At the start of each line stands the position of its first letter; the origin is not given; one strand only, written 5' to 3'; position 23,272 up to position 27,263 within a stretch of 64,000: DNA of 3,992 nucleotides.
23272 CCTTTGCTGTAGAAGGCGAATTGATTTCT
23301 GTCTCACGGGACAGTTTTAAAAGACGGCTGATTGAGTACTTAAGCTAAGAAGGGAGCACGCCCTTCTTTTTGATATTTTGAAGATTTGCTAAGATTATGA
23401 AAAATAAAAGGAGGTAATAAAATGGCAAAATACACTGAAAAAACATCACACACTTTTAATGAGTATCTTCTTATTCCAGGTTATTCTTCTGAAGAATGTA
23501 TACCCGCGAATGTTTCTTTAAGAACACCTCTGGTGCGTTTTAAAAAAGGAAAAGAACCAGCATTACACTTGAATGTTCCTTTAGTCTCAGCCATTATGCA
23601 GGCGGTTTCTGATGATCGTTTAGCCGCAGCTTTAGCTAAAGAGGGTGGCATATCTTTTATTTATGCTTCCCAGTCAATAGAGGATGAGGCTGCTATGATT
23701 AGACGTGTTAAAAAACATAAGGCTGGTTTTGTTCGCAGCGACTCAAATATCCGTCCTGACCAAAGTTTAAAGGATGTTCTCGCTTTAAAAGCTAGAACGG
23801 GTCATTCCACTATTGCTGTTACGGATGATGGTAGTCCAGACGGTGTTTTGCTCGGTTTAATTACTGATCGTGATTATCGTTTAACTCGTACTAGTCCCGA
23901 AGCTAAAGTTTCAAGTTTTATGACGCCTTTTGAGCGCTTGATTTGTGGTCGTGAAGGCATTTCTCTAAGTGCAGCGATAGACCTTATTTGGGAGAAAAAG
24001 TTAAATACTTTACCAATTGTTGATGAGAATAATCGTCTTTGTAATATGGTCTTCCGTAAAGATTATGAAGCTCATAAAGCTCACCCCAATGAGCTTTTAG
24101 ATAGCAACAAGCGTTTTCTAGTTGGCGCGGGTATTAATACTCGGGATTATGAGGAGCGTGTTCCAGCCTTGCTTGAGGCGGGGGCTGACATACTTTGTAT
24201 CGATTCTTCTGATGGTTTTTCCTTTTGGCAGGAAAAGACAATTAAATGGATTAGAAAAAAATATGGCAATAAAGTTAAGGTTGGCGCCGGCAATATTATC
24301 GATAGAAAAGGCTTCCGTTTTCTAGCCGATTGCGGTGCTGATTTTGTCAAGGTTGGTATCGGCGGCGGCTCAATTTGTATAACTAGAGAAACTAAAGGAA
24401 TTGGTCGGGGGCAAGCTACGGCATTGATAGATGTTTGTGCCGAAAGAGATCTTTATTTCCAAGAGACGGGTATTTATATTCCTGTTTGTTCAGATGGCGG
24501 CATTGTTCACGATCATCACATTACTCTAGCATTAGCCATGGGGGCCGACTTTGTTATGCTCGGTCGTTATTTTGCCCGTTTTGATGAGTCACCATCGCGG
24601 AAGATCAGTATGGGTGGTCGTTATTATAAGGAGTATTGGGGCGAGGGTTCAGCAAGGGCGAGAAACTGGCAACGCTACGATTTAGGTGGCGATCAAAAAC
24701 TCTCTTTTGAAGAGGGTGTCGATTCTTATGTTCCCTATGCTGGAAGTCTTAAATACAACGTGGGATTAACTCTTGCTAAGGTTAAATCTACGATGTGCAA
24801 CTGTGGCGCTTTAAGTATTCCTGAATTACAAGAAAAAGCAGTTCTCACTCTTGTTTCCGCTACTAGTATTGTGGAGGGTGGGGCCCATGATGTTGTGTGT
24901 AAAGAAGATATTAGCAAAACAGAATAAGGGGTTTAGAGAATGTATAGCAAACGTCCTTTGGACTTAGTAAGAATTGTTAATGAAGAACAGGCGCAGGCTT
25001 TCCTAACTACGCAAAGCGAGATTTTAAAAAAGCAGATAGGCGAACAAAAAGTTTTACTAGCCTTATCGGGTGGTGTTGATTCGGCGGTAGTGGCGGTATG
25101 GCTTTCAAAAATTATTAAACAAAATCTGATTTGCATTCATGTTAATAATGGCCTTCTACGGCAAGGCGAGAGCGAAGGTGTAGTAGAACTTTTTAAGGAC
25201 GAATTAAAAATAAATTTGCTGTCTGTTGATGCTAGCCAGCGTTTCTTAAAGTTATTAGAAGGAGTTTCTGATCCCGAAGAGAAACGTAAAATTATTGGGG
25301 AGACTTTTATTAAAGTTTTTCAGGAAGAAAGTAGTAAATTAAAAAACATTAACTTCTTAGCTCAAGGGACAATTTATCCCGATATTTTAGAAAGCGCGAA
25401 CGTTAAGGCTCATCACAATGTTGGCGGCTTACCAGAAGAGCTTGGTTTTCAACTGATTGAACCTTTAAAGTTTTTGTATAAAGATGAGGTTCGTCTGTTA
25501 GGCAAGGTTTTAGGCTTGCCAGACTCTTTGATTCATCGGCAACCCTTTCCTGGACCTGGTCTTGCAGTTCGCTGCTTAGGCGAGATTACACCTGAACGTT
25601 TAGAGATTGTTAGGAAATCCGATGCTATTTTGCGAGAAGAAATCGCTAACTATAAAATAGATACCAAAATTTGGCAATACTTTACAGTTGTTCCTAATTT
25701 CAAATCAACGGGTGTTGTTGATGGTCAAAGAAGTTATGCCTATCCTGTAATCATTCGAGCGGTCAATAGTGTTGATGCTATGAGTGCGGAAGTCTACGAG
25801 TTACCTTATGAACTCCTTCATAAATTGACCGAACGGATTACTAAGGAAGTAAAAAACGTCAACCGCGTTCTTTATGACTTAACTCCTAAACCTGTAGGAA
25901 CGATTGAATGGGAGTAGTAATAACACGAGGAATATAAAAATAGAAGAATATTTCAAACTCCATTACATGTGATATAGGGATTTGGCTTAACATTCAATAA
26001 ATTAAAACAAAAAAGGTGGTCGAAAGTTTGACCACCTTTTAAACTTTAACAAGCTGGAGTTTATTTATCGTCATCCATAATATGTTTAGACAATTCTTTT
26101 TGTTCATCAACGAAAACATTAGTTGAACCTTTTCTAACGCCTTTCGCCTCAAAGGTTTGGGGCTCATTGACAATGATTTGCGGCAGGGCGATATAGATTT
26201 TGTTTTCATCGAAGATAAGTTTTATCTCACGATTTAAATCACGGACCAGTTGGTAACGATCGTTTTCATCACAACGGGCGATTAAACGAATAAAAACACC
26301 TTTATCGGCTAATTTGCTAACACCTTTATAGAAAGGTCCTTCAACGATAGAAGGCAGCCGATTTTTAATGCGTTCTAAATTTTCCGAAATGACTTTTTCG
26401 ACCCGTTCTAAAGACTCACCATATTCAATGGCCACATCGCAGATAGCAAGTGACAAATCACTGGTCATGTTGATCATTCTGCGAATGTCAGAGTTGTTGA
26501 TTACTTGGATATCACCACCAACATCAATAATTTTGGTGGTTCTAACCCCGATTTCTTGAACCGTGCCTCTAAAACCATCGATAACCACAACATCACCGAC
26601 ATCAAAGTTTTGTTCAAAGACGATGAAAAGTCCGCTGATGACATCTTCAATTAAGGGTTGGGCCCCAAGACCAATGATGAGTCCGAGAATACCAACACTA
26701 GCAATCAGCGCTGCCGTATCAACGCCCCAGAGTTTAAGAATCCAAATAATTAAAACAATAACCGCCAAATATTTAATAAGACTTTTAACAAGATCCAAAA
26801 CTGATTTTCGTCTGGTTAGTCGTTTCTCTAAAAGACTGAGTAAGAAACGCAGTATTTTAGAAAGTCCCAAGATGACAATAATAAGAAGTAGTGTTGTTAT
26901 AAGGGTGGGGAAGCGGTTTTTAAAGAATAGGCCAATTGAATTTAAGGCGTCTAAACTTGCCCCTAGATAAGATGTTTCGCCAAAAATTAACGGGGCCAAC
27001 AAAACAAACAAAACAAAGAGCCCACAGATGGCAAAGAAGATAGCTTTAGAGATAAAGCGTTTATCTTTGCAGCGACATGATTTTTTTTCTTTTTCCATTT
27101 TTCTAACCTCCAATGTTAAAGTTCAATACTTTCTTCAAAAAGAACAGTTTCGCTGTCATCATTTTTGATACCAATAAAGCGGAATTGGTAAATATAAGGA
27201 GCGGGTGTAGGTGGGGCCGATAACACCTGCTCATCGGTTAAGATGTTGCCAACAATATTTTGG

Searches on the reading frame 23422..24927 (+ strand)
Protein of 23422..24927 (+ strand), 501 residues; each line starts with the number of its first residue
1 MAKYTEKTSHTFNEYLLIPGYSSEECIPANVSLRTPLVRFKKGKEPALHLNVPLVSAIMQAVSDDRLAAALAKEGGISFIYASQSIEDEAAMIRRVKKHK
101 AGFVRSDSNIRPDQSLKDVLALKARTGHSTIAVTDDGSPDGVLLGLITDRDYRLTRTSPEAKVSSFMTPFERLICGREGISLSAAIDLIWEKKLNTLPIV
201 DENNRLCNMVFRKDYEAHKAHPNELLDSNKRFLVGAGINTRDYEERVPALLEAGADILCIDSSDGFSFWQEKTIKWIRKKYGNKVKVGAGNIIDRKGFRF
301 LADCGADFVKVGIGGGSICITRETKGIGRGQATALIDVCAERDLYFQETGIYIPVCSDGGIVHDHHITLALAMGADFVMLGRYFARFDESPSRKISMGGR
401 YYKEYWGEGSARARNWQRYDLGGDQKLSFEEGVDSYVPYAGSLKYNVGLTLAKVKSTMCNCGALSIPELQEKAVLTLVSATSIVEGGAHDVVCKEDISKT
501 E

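Call 13: search_protein_families(library=pfam, proteins=[window:23422-24927:+])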
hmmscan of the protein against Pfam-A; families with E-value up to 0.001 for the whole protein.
window:23422-24927:+ (501 aa): 4 families
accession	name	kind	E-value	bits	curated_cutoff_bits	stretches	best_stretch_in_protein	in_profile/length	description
PF00478.31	IMPDH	-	2.7e-109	365.8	25.6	1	10-489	2-345/345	IMP dehydrogenase / GMP reductase domain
PF00571.33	CBS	-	2.2e-09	37.9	24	0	110-151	12-50/57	CBS domain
PF03060.21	NMO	-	3.2e-07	30.5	28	0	50-97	10-58/331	Nitronate monooxygenase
PF01070.24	FMN_dh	-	1.7e-06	27.8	24.9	1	272-384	208-305/350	FMN-dependent dehydrogenase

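Call 33: find_related_loci(query=window:23422-24927:+, collection=genome_contigs, flank=10000)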
Query window:23422-24927:+ (501 aa) in genome_contigs; peptide patterns used: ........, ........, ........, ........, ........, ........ (x = any residue, [..] = any of these).
600 stretches matched a pattern (row limit reached: there are more); 585 encode a relative of the query (tblastn E <= 1e-3); the best 80 are kept; 80 distinct loci.
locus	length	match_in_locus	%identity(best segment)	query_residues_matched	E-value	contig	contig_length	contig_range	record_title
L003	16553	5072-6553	78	1-494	0e+0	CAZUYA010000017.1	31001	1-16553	MAG TPA_asm: uncultured Ruminococcus sp. isolate SRP225648_co1_141 genome assembly, contig: NODE_3003_length_31001_cov_1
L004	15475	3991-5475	77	1-495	0e+0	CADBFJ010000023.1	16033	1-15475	MAG: uncultured Ruminococcus sp. isolate RUG13915 genome assembly, contig: RUG13915_asm_23, whole genome shotgun sequenc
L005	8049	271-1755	77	1-495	0e+0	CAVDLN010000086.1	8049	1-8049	Erysipelotrichaceae bacterium isolate H07613-L1_cleanbin_000008 genome assembly, contig: Spades_H07613-L1_contig_3572, w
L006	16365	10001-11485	77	1-495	0e+0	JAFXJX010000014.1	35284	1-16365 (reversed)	MAG: Clostridia bacterium isolate RGIG6482 Sheep_Rectum.Co__c634332, whole genome shotgun sequence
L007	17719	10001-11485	77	1-495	0e+0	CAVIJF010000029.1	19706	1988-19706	bacterium isolate H07616-L1_cleanbin_000023 genome assembly, contig: Spades_H07616-L1_contig_1845, whole genome shotgun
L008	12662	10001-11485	77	1-495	0e+0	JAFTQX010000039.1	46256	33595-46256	MAG: Clostridia bacterium isolate RGIG4068 Roe_deer_Cecum.Co__c1247245, whole genome shotgun sequence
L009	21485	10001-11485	76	1-495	0e+0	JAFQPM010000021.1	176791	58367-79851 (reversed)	MAG: Clostridia bacterium isolate RGIG2032 Goat_Colon-1__c437424, whole genome shotgun sequence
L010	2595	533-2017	77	1-495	0e+0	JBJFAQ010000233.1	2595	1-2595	MAG: Eubacteriales bacterium isolate PUUB17_bin.015 NODE_64221_length_2595_cov_5.151969, whole genome shotgun sequence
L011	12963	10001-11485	76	1-495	0e+0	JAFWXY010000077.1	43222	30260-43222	MAG: Clostridia bacterium isolate RGIG6172 Sheep_Rectum-1__c531910, whole genome shotgun sequence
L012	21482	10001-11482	78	1-494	0e+0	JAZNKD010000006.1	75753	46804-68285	MAG: Eubacteriales bacterium isolate T1900044677_TS20190143.MAGScoT_cleanbin_000011 SGB_1646_k141_3138513, whole genome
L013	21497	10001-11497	76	1-499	0e+0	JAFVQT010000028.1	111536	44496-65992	MAG: Clostridia bacterium isolate RGIG5309 Sheep_Colon-2__c333053, whole genome shotgun sequence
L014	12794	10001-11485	77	1-495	0e+0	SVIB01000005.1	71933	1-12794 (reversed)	MAG: Clostridiales bacterium isolate SIG399 NODE_9044_length_71933_cov_1.958388, whole genome shotgun sequence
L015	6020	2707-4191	77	1-495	0e+0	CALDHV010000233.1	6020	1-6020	MAG TPA_asm: uncultured Clostridia bacterium isolate SRR6425769_bin.108_CONCOCT_v1.1_MAG genome assembly, contig: ERZ176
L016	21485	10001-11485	76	1-495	0e+0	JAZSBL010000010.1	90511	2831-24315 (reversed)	MAG: Eubacteriales bacterium isolate T1900044928_TS20190394.MAGScoT_cleanbin_000010 SGB_3396_k141_1275472, whole genome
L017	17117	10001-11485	76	1-495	0e+0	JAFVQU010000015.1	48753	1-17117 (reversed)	MAG: Clostridia bacterium isolate RGIG5310 Sheep_Colon-2__c1610, whole genome shotgun sequence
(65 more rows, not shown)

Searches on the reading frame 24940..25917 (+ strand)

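Call 13: search_protein_families(library=pfam, proteins=[window:24940-25917:+])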
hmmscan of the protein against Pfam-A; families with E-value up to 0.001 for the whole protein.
window:24940-25917:+ (325 aa): 4 families
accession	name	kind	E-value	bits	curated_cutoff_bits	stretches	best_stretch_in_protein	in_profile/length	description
PF00958.27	GMP_synt_C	-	2.2e-36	124.2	27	1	233-324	1-92/92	GMP synthase C terminal domain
PF02540.23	NAD_synthase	-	2.1e-09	37.3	21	1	32-98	15-81/242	NAD synthase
PF06508.19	QueC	-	0.00011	22.2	22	0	38-118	2-78/210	Queuosine biosynthesis protein QueC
PF01171.26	ATP_bind_3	-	0.00065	19.9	27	1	37-93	1-61/182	PP-loop family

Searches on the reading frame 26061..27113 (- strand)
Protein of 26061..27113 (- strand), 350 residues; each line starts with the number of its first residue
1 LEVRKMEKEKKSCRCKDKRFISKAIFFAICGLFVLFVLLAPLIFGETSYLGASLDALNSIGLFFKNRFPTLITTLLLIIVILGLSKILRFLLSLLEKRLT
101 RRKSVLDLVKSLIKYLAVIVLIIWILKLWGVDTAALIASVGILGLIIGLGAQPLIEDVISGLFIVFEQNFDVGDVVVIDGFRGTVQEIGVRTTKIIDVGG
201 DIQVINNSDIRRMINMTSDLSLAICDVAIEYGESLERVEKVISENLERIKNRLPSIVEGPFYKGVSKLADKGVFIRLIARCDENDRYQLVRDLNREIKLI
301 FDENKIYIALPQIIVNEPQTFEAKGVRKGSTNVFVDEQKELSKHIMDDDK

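Call 13: search_protein_families(library=pfam, proteins=[window:26061-27113:-])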
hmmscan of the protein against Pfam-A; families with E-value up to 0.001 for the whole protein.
window:26061-27113:- (350 aa): 2 families
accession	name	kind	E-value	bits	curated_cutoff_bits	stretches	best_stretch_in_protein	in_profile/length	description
PF00924.24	MS_channel_2nd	-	5.1e-15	55.8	20.2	1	154-217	2-67/68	Mechanosensitive ion channel, beta-domain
PF21088.3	MS_channel_1st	-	4.7e-07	30.1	23.1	1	112-152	2-42/42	Mechanosensitive ion channel, transmembrane helices 2/3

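Call 49: find_related_loci(query=A2, collection=metagenome_contigs, flank=8000)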
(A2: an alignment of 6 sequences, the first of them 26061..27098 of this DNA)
Query A2 (345 aa) in metagenome_contigs; peptide patterns used: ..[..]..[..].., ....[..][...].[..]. (x = any residue, [..] = any of these).
422 stretches matched a pattern; 355 encode a relative of the query (tblastn E <= 1e-3); the best 80 are kept; 80 distinct loci.
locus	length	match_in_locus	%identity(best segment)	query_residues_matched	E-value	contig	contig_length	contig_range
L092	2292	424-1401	53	22-344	5e-113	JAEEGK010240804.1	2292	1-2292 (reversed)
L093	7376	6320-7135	57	73-344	6e-104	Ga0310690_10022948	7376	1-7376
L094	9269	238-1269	46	1-342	3e-103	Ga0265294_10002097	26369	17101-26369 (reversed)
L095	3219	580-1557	51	22-344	2e-105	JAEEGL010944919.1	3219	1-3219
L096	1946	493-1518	50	3-342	3e-108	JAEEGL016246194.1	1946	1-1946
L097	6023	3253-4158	53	52-344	3e-101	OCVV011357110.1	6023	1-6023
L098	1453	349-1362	49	3-345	3e-108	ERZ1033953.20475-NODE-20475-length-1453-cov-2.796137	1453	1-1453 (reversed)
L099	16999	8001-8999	49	3-340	3e-99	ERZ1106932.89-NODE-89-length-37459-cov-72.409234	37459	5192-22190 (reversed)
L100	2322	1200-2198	49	3-340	6e-103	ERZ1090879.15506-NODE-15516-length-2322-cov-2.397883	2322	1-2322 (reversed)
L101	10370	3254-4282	48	1-345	1e-98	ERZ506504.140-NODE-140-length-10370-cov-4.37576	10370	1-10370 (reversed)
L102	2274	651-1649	48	3-340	5e-103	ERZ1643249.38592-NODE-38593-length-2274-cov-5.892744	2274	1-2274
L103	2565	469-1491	46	1-345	2e-101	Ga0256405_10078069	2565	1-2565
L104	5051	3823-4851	48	1-345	3e-98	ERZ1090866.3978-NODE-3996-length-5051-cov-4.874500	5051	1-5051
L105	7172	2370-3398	48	1-345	4e-98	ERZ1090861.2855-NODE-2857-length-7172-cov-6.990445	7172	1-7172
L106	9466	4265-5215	52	34-345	8e-98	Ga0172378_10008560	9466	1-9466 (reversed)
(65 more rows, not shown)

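Call 61: search_solved_structures(query=window:26061-27098:-, max_evalue=0.00001)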
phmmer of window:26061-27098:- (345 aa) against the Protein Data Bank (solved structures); distinct sequences matched with E-value up to 0.00001: 36.
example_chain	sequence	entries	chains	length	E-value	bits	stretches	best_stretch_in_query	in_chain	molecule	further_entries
3udc_A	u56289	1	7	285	5.1e-41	144.3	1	72-318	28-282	Small-conductance mechanosensitive channel, C-terminal peptide from Small-conductance mech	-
3t9n_A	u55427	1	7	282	1.2e-39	139.8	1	72-309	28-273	Small-conductance mechanosensitive channel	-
9go3_A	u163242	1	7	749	1.6e-16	63.7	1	95-271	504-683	Mechanosensitive channel protein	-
7a46_A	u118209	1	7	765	1.7e-16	63.7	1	95-271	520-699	Putative transport protein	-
7uw5_A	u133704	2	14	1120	6.2e-16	61.8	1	66-311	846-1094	Mechanosensitive channel MscK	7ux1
9p0n_A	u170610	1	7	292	2.8e-13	53.1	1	67-319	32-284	Small-conductance mechanosensitive channel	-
2vv5_A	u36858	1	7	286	4.5e-13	52.4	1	67-318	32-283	SMALL-CONDUCTANCE MECHANOSENSITIVE CHANNEL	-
7onj_A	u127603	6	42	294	7.3e-13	51.7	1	67-319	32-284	Mechanosensitive channel of small conductance (MscS) | Small-conductance mechanosensitive channel | Mechanosensitive channel MscS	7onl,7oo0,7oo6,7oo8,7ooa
6rld_A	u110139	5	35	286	1.2e-12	51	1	67-318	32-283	Small-conductance mechanosensitive channel | Mechanosensitive channel MscS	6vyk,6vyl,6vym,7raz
6pwo_A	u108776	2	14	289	1.5e-12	50.7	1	67-318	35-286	Small-conductance mechanosensitive channel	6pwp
2oau_A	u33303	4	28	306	1.8e-12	50.4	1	67-318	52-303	Small-conductance mechanosensitive channel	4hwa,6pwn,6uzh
4agf_A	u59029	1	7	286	1.9e-12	50.3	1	67-318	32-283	SMALL-CONDUCTANCE MECHANOSENSITIVE CHANNEL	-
8ddj_A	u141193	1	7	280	6.2e-12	48.7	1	67-311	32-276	Mechanosensitive channel MscS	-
9p0o_A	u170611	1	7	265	6.7e-12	48.6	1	69-311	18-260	Small-conductance mechanosensitive channel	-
4age_A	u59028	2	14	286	1.6e-11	47.4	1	68-318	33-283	SMALL-CONDUCTANCE MECHANOSENSITIVE CHANNEL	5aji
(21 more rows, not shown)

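Call 63: find_homologous_proteins(query=A2, max_evalue=1e-40)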
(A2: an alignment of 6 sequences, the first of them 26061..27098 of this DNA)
Query A2 (6 sequences) (345 aa, profile of the alignment): 2774 proteins with E <= 1e-40 among 8000 candidates; the best 120 are listed.
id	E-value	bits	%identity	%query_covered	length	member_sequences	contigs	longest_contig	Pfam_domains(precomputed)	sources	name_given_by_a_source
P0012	5.7e-175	599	42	89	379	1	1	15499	PF21088.3,PF00924.25,PF21082.3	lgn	-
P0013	7.6e-174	596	41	100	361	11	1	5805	PF21088.3,PF00924.25,PF21082.3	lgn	-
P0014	9.9e-173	592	43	93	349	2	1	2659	PF21088.3,PF00924.25,PF21082.3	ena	-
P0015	1.8e-169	581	42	100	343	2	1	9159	PF00924.25,PF21082.3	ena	-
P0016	1.5e-168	578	43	92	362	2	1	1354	PF21088.3,PF00924.25,PF21082.3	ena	-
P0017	5.4e-168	576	43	92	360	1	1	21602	PF21088.3,PF00924.25,PF21082.3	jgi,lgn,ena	-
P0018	4.6e-165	567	42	97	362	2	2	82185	PF21088.3,PF00924.25,PF21082.3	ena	-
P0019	1.1e-163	562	43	93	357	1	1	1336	PF21088.3,PF00924.25,PF21082.3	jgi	jgi:small conductance mechanosensitive channel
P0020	5.9e-159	547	49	82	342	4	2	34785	PF21088.3,PF00924.25,PF21082.3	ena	-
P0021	1.8e-158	545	47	93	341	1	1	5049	PF21088.3,PF00924.25,PF21082.3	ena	-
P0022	6.4e-157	540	45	97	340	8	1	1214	PF21088.3,PF00924.25,PF21082.3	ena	-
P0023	9.6e-157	539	47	100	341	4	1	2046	PF21088.3,PF00924.25,PF21082.3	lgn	-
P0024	1.3e-156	539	48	92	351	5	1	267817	PF21088.3,PF00924.25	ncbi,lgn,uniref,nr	ncbi:mechanosensitive ion channel family protein [Clostridium sp. YIM B02505]|uniref:Mechanosensitiv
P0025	3.0e-156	538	47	99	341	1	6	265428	PF21088.3,PF00924.25,PF21082.3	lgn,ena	-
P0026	6.9e-156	536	47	99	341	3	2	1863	PF21088.3,PF00924.25,PF21082.3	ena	-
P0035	1.2e-153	529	100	100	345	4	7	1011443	PF21088.3,PF00924.25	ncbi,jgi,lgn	ncbi:MAG: mechanosensitive ion channel family protein [Bacilli bacterium]|jgi:small-conductance mech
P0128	1.0e-132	460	47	99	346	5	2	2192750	PF21088.3,PF00924.25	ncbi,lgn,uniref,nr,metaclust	ncbi:mechanosensitive ion channel family protein [Acetivibrio cellulolyticus]|uniref:mechanosensitiv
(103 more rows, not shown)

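Call 64: find_encoding_contigs(protein=P0128, flank=7000, max_places=3)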
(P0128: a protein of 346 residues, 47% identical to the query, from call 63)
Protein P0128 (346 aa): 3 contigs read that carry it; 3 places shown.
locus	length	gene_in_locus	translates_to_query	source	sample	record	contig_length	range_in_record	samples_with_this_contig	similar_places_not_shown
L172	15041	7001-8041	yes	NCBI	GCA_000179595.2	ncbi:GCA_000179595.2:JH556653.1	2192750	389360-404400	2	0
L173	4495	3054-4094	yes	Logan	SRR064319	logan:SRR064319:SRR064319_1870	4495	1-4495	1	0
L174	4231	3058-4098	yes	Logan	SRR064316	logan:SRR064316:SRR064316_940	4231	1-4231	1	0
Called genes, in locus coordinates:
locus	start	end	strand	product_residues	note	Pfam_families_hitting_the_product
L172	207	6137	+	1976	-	PF19789:DUF6273, PF02369:Big_1 (faint), PF16640:Big_3_5, PF18676:MBG_2, PF03442:CBM_X2, PF09479:Flg_new, PF13620:CarboxypepD_reg, PF17210:SdrD_B (weak)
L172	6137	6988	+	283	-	-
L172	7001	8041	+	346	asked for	PF21088:MS_channel_1st, PF00924:MS_channel_2nd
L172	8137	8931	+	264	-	PF00924:MS_channel_2nd (weak)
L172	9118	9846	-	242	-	-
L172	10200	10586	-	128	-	PF01880:Desulfoferrodox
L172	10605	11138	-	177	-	PF00210:Ferritin (weak), PF02915:Rubrerythrin, PF23458:DUF7130 (faint), PF21349:RUBY_RBDX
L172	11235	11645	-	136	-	PF11208:DUF2992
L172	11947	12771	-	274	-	PF00753:Lactamase_B, PF23023:Anti-Pycsar_Apyc1 (weak)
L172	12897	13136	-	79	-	PF12674:Zn_ribbon_2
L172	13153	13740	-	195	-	PF00440:TetR_N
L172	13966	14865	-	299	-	PF03313:SDH_alpha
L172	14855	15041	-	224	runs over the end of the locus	PF03315:SDH_beta, PF01842:ACT (weak), PF22629:ACT_AHAS_ss (weak)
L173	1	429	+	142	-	?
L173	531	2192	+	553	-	PF22904:NOMO1-like_2nd (faint), PF09479:Flg_new, PF13620:CarboxypepD_reg, PF17210:SdrD_B (weak)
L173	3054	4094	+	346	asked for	PF21088:MS_channel_1st, PF00924:MS_channel_2nd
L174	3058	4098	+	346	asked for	PF21088:MS_channel_1st, PF00924:MS_channel_2nd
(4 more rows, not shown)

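Call 65: find_encoding_contigs(protein=P0035, flank=7000, max_places=6)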
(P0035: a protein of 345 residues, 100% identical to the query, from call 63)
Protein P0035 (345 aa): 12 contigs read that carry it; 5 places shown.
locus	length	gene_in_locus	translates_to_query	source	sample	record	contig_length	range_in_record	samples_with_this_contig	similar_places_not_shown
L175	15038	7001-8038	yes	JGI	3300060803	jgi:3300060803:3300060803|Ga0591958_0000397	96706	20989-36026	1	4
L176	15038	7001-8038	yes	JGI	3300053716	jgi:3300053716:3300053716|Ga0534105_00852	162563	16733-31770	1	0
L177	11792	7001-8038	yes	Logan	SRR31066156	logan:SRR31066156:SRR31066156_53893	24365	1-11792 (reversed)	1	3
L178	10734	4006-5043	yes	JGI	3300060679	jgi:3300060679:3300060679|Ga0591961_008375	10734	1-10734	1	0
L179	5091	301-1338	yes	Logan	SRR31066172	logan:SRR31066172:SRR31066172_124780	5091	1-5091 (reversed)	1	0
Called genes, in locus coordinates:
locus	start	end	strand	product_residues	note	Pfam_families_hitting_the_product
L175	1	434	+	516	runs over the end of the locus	PF00370:FGGY_N, PF02782:FGGY_C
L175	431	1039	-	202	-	PF12535:Nudix_N, PF00293:NUDIX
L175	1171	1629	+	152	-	PF01957:NfeD (weak)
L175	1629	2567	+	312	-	PF01145:Band_7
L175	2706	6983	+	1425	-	-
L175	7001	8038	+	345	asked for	PF21088:MS_channel_1st (weak), PF00924:MS_channel_2nd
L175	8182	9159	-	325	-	PF02540:NAD_synthase (faint), PF00958:GMP_synt_C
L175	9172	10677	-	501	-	PF00478:IMPDH, PF03060:NMO (faint), PF00571:CBS (faint), PF01070:FMN_dh (weak)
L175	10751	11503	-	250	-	PF02457:DAC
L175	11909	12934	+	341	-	PF02016:Peptidase_S66, PF17676:Peptidase_S66C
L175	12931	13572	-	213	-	PF00702:Hydrolase, PF13419:HAD_2, PF13242:Hydrolase_like (weak)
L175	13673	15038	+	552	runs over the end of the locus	PF00485:PRK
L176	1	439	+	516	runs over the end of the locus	PF00370:FGGY_N, PF02782:FGGY_C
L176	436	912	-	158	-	PF00293:NUDIX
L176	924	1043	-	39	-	PF12535:Nudix_N (weak)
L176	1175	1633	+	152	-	PF01957:NfeD (weak)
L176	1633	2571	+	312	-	PF01145:Band_7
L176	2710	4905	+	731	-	-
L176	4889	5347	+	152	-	-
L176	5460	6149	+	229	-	-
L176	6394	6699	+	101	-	-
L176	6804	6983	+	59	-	-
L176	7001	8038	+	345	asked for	PF21088:MS_channel_1st (weak), PF00924:MS_channel_2nd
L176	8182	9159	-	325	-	PF02540:NAD_synthase (faint), PF00958:GMP_synt_C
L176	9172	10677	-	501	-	PF00478:IMPDH, PF03060:NMO (faint), PF00571:CBS (faint), PF01070:FMN_dh (weak)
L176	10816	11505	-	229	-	PF02457:DAC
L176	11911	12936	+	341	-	PF02016:Peptidase_S66, PF17676:Peptidase_S66C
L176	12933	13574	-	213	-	PF00702:Hydrolase, PF13419:HAD_2, PF13242:Hydrolase_like (weak)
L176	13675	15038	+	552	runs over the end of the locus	PF00485:PRK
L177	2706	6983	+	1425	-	-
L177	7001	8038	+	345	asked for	PF21088:MS_channel_1st (weak), PF00924:MS_channel_2nd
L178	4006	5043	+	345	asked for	PF21088:MS_channel_1st (weak), PF00924:MS_channel_2nd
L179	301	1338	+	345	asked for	PF21088:MS_channel_1st (weak), PF00924:MS_channel_2nd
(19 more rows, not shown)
